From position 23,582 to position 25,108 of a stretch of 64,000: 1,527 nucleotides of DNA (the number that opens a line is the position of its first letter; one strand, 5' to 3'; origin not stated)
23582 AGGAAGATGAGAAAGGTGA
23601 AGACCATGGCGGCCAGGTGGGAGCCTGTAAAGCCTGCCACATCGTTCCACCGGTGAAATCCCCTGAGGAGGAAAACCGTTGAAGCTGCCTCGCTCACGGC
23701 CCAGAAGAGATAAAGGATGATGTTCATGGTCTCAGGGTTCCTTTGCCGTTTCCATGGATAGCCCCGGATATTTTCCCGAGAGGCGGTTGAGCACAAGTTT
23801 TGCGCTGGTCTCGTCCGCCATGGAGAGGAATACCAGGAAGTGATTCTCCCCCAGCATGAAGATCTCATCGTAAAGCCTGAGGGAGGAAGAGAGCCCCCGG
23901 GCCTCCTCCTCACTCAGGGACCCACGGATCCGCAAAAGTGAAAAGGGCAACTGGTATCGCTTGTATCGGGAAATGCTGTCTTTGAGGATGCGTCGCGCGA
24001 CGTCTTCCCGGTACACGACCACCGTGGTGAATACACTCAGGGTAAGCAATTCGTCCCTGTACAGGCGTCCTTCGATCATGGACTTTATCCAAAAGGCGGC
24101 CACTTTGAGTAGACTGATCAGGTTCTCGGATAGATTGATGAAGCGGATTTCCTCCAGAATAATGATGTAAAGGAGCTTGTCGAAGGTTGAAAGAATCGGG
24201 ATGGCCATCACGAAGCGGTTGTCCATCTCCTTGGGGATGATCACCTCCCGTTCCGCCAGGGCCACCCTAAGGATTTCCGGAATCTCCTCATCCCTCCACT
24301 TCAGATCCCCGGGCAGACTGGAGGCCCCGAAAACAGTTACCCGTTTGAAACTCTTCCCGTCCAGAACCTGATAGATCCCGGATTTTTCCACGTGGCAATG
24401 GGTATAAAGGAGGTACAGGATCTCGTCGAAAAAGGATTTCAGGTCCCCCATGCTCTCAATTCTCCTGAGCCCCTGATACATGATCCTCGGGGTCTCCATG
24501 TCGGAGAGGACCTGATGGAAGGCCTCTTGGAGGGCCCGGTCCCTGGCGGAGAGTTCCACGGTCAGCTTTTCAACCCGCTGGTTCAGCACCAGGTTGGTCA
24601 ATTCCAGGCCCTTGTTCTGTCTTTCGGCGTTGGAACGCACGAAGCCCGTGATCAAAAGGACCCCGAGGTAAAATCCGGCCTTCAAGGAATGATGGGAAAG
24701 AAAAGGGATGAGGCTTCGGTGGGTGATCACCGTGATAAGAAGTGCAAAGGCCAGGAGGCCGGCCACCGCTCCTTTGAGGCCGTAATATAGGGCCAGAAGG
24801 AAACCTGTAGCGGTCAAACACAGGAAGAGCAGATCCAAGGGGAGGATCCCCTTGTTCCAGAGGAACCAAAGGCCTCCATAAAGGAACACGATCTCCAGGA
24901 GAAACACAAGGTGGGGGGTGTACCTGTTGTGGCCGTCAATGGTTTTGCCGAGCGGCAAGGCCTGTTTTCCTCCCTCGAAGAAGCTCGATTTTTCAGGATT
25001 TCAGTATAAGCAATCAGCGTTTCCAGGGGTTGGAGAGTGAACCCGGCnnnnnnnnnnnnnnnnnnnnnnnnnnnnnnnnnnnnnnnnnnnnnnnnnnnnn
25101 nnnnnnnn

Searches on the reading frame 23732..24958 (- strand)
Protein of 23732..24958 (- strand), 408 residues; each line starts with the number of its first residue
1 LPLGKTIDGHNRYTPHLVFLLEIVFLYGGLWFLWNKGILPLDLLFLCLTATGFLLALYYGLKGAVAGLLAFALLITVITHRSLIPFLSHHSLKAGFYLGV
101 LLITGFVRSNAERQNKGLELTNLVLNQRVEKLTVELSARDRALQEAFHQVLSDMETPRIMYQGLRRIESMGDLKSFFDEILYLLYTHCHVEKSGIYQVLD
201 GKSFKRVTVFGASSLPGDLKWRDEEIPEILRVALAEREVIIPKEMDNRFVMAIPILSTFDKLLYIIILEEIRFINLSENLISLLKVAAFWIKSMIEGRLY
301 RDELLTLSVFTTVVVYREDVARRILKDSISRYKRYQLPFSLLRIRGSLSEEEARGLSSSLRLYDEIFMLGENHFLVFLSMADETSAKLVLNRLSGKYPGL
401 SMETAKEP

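Call 6: search_protein_families(library=pfam, proteins=[window:23732-24958:-], max_evalue=0.01)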
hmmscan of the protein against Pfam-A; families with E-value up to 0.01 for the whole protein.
window:23732-24958:- (408 aa): 0 families

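Call 7: search_protein_families(library=ncbifam, proteins=[window:23732-24958:-], max_evalue=0.01)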
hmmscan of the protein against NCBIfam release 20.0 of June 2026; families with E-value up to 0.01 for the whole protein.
window:23732-24958:- (408 aa): 1 family
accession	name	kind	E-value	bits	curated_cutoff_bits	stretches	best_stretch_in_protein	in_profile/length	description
NF004479.0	PRK05815.1-4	equivalog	0.0044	16.3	268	1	304-372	117-180/238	F0F1 ATP synthase subunit A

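Call 12: search_solved_structures(query=window:23732-24958:-, max_evalue=10, show_alignments=2)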
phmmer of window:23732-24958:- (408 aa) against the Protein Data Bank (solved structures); distinct sequences matched with E-value up to 10: 1.
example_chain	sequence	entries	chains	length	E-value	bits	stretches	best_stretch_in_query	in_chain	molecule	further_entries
7uy7_E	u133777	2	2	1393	0.064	15.6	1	235-363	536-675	DNA polymerase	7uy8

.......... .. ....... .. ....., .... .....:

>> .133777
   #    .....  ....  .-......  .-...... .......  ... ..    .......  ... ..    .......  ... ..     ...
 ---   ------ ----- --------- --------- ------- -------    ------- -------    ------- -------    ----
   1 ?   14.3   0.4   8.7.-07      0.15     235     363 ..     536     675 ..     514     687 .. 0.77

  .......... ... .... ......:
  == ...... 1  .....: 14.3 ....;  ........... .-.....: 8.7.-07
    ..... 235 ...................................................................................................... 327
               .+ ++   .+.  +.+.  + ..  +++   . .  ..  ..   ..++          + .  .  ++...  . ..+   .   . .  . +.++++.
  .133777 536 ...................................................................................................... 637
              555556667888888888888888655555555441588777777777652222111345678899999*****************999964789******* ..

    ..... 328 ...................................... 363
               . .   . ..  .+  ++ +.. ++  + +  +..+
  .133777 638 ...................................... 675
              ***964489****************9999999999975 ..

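Call 20: find_homologous_proteins(query=window:23732-24958:-, max_evalue=0.001)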
Query window:23732-24958:- (408 aa): 24 proteins with E <= 0.001 among 8000 candidates.
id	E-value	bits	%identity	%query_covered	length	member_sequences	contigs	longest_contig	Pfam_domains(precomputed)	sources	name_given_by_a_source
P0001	1.8e-262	888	100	100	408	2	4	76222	-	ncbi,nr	ncbi:MAG: hypothetical protein JRH13_06410 [Deltaproteobacteria bacterium]|nr:hypothetical protein [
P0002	3.8e-122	426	51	94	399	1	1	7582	-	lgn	-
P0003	4.5e-121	423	50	95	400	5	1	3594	-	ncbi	-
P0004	1.4e-118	414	50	95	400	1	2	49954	-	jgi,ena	-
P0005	3.2e-118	413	48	97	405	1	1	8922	-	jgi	-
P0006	7.8e-117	409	49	96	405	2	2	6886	-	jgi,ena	-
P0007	9.8e-117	408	49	91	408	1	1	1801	-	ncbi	-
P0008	2.1e-116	407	49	95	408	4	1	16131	-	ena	-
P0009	4.2e-116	406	47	95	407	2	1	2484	-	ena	-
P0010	2.7e-115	404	48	94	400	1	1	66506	-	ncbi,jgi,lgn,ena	-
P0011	1.2e-114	402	50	95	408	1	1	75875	-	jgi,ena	-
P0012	6.7e-114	399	46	96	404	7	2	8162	-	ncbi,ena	-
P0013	8.1e-113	396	50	95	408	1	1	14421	-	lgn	-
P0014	9.1e-113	395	48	97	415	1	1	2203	-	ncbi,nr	ncbi:MAG: hypothetical protein KJ687_05145 [Proteobacteria bacterium]|nr:hypothetical protein [Pseud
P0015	1.1e-111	392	46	98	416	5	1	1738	-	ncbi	-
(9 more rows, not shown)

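Call 23: find_related_loci(query=A1, collection=metagenome_contigs, flank=10000)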
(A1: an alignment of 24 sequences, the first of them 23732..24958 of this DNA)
Query A1 (408 aa) in metagenome_contigs; peptide patterns used: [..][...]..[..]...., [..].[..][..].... (x = any residue, [..] = any of these).
107 stretches matched a pattern; 32 encode a relative of the query (tblastn E <= 1e-3); 32 distinct loci.
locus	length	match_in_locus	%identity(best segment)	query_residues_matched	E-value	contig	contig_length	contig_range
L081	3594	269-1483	49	2-402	2e-134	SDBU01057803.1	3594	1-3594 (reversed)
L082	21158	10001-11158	50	10-395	4e-127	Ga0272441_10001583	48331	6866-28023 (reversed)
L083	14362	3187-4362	48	16-399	3e-125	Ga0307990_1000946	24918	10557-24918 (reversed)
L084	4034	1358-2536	49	13-405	2e-126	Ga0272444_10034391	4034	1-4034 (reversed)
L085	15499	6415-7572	49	10-395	6e-124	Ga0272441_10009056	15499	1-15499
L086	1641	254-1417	48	16-403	8e-133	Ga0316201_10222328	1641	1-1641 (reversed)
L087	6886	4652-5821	49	17-406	4e-122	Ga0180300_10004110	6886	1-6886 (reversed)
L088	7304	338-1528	48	11-407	4e-120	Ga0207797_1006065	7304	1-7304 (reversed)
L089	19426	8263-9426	45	18-405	3e-119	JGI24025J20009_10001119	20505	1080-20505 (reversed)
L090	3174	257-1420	46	16-403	4e-123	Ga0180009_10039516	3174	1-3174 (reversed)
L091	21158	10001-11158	50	13-398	1e-124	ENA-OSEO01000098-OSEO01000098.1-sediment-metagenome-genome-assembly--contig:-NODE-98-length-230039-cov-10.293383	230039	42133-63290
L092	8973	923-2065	44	27-407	4e-117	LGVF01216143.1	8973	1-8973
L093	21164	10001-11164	50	16-403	7e-117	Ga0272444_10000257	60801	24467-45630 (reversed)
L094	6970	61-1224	45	18-405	2e-116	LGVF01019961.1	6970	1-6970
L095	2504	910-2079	43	18-407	3e-121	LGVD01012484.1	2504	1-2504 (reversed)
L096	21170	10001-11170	44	15-405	1e-112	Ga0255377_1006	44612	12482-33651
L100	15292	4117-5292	43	15-407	5e-111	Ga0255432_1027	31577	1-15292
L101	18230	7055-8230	43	15-407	5e-111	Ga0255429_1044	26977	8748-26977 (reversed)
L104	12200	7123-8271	46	16-398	7e-109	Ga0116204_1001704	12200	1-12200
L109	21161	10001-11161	44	21-407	5e-113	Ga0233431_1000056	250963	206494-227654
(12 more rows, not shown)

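Call 27: search_protein_families(library=pfam, proteins=[L089:6809-8176:+, L096:8374-9882:+, L096:7418-8176:+, L100:2424-3884:+, L087:2783-4627:+, L087:355-2793:+, L082:7908-9551:+, L109:6668-9592:+, L091:6105-9491:+], max_evalue=0.0001)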
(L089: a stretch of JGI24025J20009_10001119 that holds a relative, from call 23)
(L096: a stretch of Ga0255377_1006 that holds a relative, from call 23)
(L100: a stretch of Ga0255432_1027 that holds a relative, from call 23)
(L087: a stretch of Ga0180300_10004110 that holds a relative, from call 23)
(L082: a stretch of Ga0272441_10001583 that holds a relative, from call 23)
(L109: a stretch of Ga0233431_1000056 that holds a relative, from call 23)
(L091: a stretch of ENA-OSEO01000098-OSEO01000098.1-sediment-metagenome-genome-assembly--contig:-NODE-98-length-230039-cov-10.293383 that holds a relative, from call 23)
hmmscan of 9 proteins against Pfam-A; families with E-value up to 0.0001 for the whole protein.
L089:6809-8176:+ (455 aa): 1 family
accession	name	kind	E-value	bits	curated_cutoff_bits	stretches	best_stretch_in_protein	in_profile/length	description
PF14559.12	TPR_19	-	1.9e-06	28.5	25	0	39-91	3-55/68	Tetratricopeptide repeat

L096:8374-9882:+ (502 aa): 1 family
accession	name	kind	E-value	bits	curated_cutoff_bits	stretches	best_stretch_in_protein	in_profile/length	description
PF14559.12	TPR_19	-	2.2e-08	34.7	25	1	53-105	3-55/68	Tetratricopeptide repeat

L096:7418-8176:+ (252 aa): 1 family
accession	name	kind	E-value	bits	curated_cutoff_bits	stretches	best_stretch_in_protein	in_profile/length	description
PF02811.25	PHP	-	2.3e-19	70.8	26.4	1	3-192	1-164/164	PHP domain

L100:2424-3884:+ (486 aa): 1 family
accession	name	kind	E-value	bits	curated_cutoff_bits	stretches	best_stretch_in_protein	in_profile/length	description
PF14559.12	TPR_19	-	4.5e-06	27.3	25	0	49-101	3-55/68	Tetratricopeptide repeat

L087:2783-4627:+ (614 aa): 6 families
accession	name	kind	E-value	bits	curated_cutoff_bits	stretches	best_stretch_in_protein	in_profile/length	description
PF13428.12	TPR_14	-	4.7e-10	39.6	23.5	0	277-312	3-38/44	Tetratricopeptide repeat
PF13432.12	TPR_16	-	5.3e-08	33.6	32.7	0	180-239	4-63/65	Tetratricopeptide repeat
PF05036.18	SPOR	-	7.5e-07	29.8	21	1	40-94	3-55/76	SPOR domain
PF14559.12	TPR_19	-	1.9e-06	28.6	25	0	194-250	12-68/68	Tetratricopeptide repeat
PF07719.23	TPR_2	-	1.3e-05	25.3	27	0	277-308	3-34/34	Tetratricopeptide repeat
PF13371.12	TPR_9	-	5.9e-05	23.4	35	0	217-268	5-56/73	Tetratricopeptide repeat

L087:355-2793:+ (812 aa): 21 families
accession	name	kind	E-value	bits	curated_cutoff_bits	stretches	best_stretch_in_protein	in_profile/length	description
PF13428.12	TPR_14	-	8.4e-44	143.9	23.5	0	735-776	3-44/44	Tetratricopeptide repeat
PF14559.12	TPR_19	-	6.7e-41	138.9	25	3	715-766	7-58/68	Tetratricopeptide repeat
PF07719.23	TPR_2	-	2e-26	90.3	27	0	699-732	1-34/34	Tetratricopeptide repeat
PF13432.12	TPR_16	-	1e-20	74.2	32.7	1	746-796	10-60/65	Tetratricopeptide repeat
PF13431.12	TPR_17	-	4.2e-19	67.6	24.4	0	485-515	3-33/34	Tetratricopeptide repeat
PF23914.1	TPR_CcmH_CycH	-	2.9e-17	63.4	42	1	681-801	33-155/158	Cytochrome c-type biogenesis protein H TPR domain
PF13181.12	TPR_8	-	5e-16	57.9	25.7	0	82-112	4-34/34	Tetratricopeptide repeat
PF13174.12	TPR_6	-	4.2e-14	52.6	26.3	0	670-697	5-32/33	Tetratricopeptide repeat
PF13414.12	TPR_11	-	6.3e-14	51.8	26.8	0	88-123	3-39/42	TPR repeat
PF12895.13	ANAPC3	-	7.2e-14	52.3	27.2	0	714-790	4-79/82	Anaphase-promoting complex, cyclosome, subunit 3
PF00515.34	TPR_1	-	5.2e-13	48.7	27.8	0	709-732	11-34/34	Tetratricopeptide repeat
PF13371.12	TPR_9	-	7.1e-13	48.8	35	0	54-112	4-62/73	Tetratricopeptide repeat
PF13429.12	TPR_15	-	2.5e-12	47.3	26.2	0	640-721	189-270/280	Tetratricopeptide repeat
PF09295.16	ChAPs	-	2.7e-10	40.2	20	0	651-758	186-293/395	ChAPs (Chs5p-Arf1p-binding proteins)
PF25058.1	ARM_TT21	-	9e-10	39.2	27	0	465-543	65-142/155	Tetratricopeptide repeat protein 21 ARM repeat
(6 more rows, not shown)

L082:7908-9551:+ (547 aa): 3 families
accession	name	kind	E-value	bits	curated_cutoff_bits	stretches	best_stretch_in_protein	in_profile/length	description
PF07228.17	SpoIIE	-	2.7e-38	132.3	25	1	205-404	3-191/192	Stage II sporulation protein E (SpoIIE)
PF00072.30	Response_reg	-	6.2e-28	97.6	30.2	1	23-137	1-110/111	Response regulator receiver domain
PF13581.12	HATPase_c_2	-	2.9e-16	60.1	27.4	1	415-530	2-119/127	Histidine kinase-like ATPase domain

L109:6668-9592:+ (974 aa): 10 families
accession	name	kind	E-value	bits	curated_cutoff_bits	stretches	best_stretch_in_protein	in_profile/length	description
PF07228.17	SpoIIE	-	3e-40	138.6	25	1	629-827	2-191/192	Stage II sporulation protein E (SpoIIE)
PF00989.32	PAS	-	2.1e-37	128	22.6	2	454-565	1-113/113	PAS fold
PF13426.13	PAS_9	-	1e-36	125.7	27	3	337-441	2-103/103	PAS domain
PF00072.30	Response_reg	-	3.9e-25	88.6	30.2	1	25-128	1-102/111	Response regulator receiver domain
PF13188.13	PAS_8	-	5.5e-22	77.3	21.8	3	201-258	1-57/65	PAS domain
PF08448.16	PAS_4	-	1.9e-20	73.5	23.1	1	207-316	1-110/110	PAS fold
PF13581.12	HATPase_c_2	-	1.6e-15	57.7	27.4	1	844-968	2-126/127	Histidine kinase-like ATPase domain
PF08447.18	PAS_3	-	3.2e-15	56.6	25.6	1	477-549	2-75/89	PAS fold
PF24820.1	Diguanyl_cycl_sensor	-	2.8e-09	37.3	28.1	1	334-438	4-109/109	Diguanylate cyclase-like sensor domain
PF08670.17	MEKHLA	-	8.8e-05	22.9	23.7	0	186-291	15-119/143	MEKHLA domain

L091:6105-9491:+ (1128 aa): 14 families
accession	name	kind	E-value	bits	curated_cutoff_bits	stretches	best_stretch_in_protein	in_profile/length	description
PF07228.17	SpoIIE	-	1.3e-41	143.1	25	1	788-983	5-191/192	Stage II sporulation protein E (SpoIIE)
PF13426.13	PAS_9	-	1.8e-26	92.8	27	2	485-590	2-103/103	PAS domain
PF00989.32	PAS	-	3.1e-26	92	22.6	2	474-588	1-113/113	PAS fold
PF13581.12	HATPase_c_2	-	9.9e-20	71.3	27.4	1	1000-1125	2-127/127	Histidine kinase-like ATPase domain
PF08448.16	PAS_4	-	3.1e-19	69.7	23.1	2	482-593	3-110/110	PAS fold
PF13188.13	PAS_8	-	1.3e-15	57.1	21.8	2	474-522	1-46/65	PAS domain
PF00498.31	FHA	-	1e-14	55.1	20.7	1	24-90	1-67/67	FHA domain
PF16697.10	Yop-YscD_cpl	-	5.9e-14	52.5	33.2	1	7-96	2-90/94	Inner membrane component of T3SS, cytoplasmic domain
PF01590.32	GAF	-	5.2e-12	46.9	22.4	1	153-289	2-133/133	GAF domain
PF13185.12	GAF_2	-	8.9e-12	45.8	28.6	1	151-290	2-136/136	GAF domain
PF08447.18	PAS_3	-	1.7e-09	38.2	25.6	1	372-450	2-83/89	PAS fold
PF24820.1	Diguanyl_cycl_sensor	-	1.4e-07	31.9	28.1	1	482-571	4-94/109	Diguanylate cyclase-like sensor domain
PF08670.17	MEKHLA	-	1.6e-06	28.5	23.7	0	346-438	25-118/143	MEKHLA domain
PF13492.12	GAF_3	-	2.2e-06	28.6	27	1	153-291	2-129/129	GAF domain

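Call 28: predict_structure(alignment_id=A1)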
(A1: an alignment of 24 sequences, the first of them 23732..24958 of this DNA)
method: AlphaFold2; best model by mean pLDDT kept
length: 408 residues; sequences in the alignment: 24
mean_pLDDT: 76.3   pTM: 0.54
mean pLDDT of the five models: 76.3, 75.1, 74.4, 72.8, 69.9
residues with pLDDT >= 90: 62; 70-90: 243; 50-70: 61; < 50: 42
segments of 3 or more residues with pLDDT < 50: 1-13, 127-155
pLDDT, mean of each block of 10 residues (from residue 1): 43 68 88 87 84 85 86 83 70 73 78 63 51 37 35 51 74 89 85 88 87 82 66 67 65 82 87 63 79 83 86 90 90 81 92 86 86 89 80 86 83
secondary structure, 60 per line:
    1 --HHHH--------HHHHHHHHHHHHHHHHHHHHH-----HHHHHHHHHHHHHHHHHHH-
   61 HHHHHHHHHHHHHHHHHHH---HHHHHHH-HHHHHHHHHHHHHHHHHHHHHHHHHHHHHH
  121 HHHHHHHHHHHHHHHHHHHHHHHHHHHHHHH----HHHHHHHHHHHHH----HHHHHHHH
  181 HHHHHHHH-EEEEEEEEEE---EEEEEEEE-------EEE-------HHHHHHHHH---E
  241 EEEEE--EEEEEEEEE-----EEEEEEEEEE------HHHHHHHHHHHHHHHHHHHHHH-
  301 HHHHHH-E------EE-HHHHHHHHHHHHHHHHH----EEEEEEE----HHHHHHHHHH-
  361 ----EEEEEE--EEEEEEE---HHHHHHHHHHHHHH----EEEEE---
elements in order: H3-6 H15-35 H41-59 H61-79 H83-89 H91-151 H156-168 H173-188 E190-199 E203-210 E218-220 H228-236 E240-245 E248-256 E262-271 H278-299 H301-306 H318-334 E339-345 H350-359 E365-370 E373-379 H383-396 E401-405

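Call 53: search_protein_families(library=pfam, proteins=[L082:15063-16511:+, L082:16508-17155:+, L082:17652-19118:+, L082:19408-20478:+, L096:14963-15742:+, L096:15743-18031:+, L089:16376-17608:+, L082:5255-7795:-, L082:3858-5201:-], max_evalue=0.0001)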
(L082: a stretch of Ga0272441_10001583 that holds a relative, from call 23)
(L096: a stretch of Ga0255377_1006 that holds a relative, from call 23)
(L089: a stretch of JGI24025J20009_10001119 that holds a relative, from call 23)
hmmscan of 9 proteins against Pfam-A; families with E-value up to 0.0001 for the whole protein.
L082:15063-16511:+ (482 aa): 6 families
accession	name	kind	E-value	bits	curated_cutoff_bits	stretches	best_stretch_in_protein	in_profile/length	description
PF00989.32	PAS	-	6.3e-21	74.9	22.6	2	15-120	2-111/113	PAS fold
PF13426.13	PAS_9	-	2.8e-19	69.7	27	2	150-249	4-103/103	PAS domain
PF08447.18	PAS_3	-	9.3e-18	64.7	25.6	1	41-109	7-77/89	PAS fold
PF02518.31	HATPase_c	-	1.1e-14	55.2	26.4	1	386-475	4-109/111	Histidine kinase-, DNA gyrase B-, and HSP90-like ATPase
PF07730.19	HisKA_3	-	6.2e-12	46.3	24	1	278-343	1-66/68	Histidine kinase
PF08448.16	PAS_4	-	1.1e-10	42.2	23.1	0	31-125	13-108/110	PAS fold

L082:16508-17155:+ (215 aa): 2 families
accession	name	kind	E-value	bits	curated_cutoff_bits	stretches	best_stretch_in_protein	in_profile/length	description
PF00072.30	Response_reg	-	3.3e-30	105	30.2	1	9-121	1-111/111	Response regulator receiver domain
PF00196.25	GerE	-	1.5e-18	66.6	23.5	1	153-208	2-57/57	Bacterial regulatory proteins, luxR family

L082:17652-19118:+ (488 aa): 1 family
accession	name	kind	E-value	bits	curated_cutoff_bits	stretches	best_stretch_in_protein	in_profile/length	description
PF00474.23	SSF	-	4.1e-55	187.8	22.8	1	36-430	1-406/406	Sodium:solute symporter family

L082:19408-20478:+ (356 aa): 3 families
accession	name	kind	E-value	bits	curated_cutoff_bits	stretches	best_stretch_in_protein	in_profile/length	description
PF06071.19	YchF-GTPase_C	-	6.1e-32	110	27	1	273-354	2-83/84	Protein of unknown function (DUF933)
PF01926.29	MMR_HSR1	-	1.9e-10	41.3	21.9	1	2-105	1-85/113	50S ribosome-binding GTPase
PF02421.24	FeoB_N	-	4.2e-06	26.8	27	1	2-50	2-50/156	Ferrous iron transport protein B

L096:14963-15742:+ (259 aa): 1 family
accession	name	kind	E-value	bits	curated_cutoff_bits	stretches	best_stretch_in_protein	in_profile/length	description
PF03537.19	Glyco_hydro_114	-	7.3e-10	38.9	27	1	51-258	32-227/231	Glycoside-hydrolase family GH114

L096:15743-18031:+ (762 aa): 7 families
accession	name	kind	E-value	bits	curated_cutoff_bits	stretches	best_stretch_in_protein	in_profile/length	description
PF13428.12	TPR_14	-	4.6e-19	67.4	23.5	0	683-724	2-43/44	Tetratricopeptide repeat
PF14559.12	TPR_19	-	2.7e-13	50.5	25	0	515-559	24-68/68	Tetratricopeptide repeat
PF13424.12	TPR_12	-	1.4e-08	35.2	30.1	0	32-82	8-63/77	Tetratricopeptide repeat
PF25062.1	ARM_TT21_N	-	2.1e-05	24.8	40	0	601-713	85-199/222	Tetratricopeptide repeat protein 21 N-terminal ARM repeat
PF13176.12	TPR_7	-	4.9e-05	23.5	27.9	0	35-58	7-30/36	Tetratricopeptide repeat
PF13174.12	TPR_6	-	6.1e-05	23.9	26.3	0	617-647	2-31/33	Tetratricopeptide repeat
PF20308.4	TPR-S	-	9.5e-05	23.4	27.6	0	666-734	3-68/102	Tetratricopeptide Repeats-Sensor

L089:16376-17608:+ (410 aa): 1 family
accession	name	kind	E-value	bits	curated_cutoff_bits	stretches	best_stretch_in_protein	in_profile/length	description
PF00990.26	GGDEF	-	1.4e-32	113.2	23.8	1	241-407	1-161/161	Diguanylate cyclase, GGDEF domain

L082:5255-7795:- (846 aa): 3 families
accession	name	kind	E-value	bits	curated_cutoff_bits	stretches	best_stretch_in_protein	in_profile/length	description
PF00437.27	T2SSE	-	5.4e-105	351.5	24.9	1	317-695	6-369/370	Type II/IV secretion system protein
PF00072.30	Response_reg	-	3.7e-54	182.1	30.2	2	729-838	1-110/111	Response regulator receiver domain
PF05157.20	MshEN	-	8.4e-06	26.1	23.1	1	207-270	10-72/90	MshEN domain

L082:3858-5201:- (447 aa): 2 families
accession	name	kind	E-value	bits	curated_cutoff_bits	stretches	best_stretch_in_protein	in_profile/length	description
PF04055.27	Radical_SAM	-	5.6e-17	62.9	29.5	1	212-376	3-164/166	Radical SAM superfamily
PF02310.24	B12-binding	-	1.6e-15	57.5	32.1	1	106-177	47-119/121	B12 binding domain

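Call 57: search_solved_structures(query=A1, max_evalue=10, show_alignments=3)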
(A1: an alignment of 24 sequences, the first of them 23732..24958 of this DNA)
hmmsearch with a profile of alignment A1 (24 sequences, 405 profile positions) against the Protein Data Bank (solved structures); distinct sequences matched with E-value up to 10: 2.
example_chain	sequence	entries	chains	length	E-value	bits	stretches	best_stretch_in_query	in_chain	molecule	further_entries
4mcw_A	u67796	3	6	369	0.34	13.1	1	238-347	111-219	Metal dependent phosphohydrolase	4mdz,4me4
9h61_A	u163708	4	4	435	3.2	9.9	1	39-83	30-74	Auxin transporter-like protein 3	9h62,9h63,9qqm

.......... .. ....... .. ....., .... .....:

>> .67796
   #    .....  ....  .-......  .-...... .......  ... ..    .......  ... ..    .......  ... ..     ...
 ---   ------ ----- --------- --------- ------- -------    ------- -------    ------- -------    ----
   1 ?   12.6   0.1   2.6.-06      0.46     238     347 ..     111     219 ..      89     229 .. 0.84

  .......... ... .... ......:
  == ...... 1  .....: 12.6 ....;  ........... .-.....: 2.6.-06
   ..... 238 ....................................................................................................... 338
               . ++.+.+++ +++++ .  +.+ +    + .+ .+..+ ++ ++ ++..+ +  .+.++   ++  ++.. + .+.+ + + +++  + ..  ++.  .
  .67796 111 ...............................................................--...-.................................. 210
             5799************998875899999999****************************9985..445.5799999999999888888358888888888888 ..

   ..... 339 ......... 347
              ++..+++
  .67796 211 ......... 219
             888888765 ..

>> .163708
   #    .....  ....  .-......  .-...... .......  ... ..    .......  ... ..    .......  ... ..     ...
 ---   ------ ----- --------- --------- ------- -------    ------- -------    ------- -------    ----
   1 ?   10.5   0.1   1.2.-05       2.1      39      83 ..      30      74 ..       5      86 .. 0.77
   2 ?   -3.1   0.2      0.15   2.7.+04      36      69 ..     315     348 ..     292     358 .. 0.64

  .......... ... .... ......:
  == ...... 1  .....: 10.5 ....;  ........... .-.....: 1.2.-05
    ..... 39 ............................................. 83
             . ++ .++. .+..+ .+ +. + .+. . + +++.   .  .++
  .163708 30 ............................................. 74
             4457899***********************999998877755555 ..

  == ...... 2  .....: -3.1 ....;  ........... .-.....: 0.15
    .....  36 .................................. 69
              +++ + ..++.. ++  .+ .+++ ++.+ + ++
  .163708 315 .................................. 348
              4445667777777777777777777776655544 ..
